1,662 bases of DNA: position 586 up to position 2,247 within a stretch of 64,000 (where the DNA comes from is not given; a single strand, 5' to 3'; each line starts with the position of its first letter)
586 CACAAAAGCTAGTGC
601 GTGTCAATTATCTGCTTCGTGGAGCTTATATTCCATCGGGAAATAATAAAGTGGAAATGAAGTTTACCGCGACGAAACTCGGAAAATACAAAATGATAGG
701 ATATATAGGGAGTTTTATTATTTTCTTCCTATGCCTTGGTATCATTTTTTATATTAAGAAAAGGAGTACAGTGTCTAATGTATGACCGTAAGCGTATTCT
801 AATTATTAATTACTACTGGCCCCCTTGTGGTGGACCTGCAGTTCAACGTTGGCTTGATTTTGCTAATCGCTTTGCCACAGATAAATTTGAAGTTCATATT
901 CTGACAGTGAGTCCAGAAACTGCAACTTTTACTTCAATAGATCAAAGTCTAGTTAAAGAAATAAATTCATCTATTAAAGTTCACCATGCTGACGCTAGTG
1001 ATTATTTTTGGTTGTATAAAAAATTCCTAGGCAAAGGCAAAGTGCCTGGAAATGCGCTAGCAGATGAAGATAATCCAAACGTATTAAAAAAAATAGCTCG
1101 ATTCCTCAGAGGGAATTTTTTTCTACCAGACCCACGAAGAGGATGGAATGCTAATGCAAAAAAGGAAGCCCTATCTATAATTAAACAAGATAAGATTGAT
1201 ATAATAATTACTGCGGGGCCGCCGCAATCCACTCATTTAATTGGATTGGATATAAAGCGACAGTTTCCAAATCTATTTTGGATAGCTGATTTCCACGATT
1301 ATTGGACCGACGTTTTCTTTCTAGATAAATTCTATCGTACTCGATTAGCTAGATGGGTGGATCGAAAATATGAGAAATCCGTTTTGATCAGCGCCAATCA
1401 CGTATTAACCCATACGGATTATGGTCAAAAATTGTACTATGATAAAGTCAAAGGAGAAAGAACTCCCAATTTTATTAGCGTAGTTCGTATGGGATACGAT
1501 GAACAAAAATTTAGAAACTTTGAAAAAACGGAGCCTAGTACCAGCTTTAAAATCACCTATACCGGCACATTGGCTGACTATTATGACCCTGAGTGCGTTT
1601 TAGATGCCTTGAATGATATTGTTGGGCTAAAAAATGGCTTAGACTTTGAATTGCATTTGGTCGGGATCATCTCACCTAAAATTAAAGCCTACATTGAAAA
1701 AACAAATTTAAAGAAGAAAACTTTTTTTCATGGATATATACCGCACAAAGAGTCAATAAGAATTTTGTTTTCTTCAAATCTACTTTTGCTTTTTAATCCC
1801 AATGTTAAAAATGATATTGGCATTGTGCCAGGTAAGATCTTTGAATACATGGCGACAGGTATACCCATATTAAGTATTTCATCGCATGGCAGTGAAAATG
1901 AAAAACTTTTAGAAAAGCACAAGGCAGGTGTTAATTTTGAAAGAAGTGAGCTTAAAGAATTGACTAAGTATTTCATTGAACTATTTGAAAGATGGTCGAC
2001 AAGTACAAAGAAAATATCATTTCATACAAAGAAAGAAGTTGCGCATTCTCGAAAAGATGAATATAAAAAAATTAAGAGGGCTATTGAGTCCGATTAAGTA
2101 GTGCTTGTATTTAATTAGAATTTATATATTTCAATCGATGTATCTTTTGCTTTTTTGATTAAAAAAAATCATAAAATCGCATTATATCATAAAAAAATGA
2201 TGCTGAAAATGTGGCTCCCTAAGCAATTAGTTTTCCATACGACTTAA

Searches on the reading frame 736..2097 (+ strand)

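Call 58: search_protein_families(library=ncbifam, max_evalue=0.00001, proteins=[window:736-2097:+])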
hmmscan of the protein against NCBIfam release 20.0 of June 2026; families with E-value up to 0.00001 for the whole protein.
window:736-2097:+ (453 aa): 2 families
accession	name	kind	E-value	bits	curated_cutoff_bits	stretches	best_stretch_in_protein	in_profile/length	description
TIGR04005.1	wcaL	equivalog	5.2e-09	35.4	537.6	1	245-413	197-364/406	colanic acid biosynthesis glycosyltransferase WcaL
TIGR04063.1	stp3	hypoth_equivalog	1.7e-06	27.2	442.05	1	148-432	87-372/397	TIGR04063 family PEP-CTERM/XrtA system glycosyltransferase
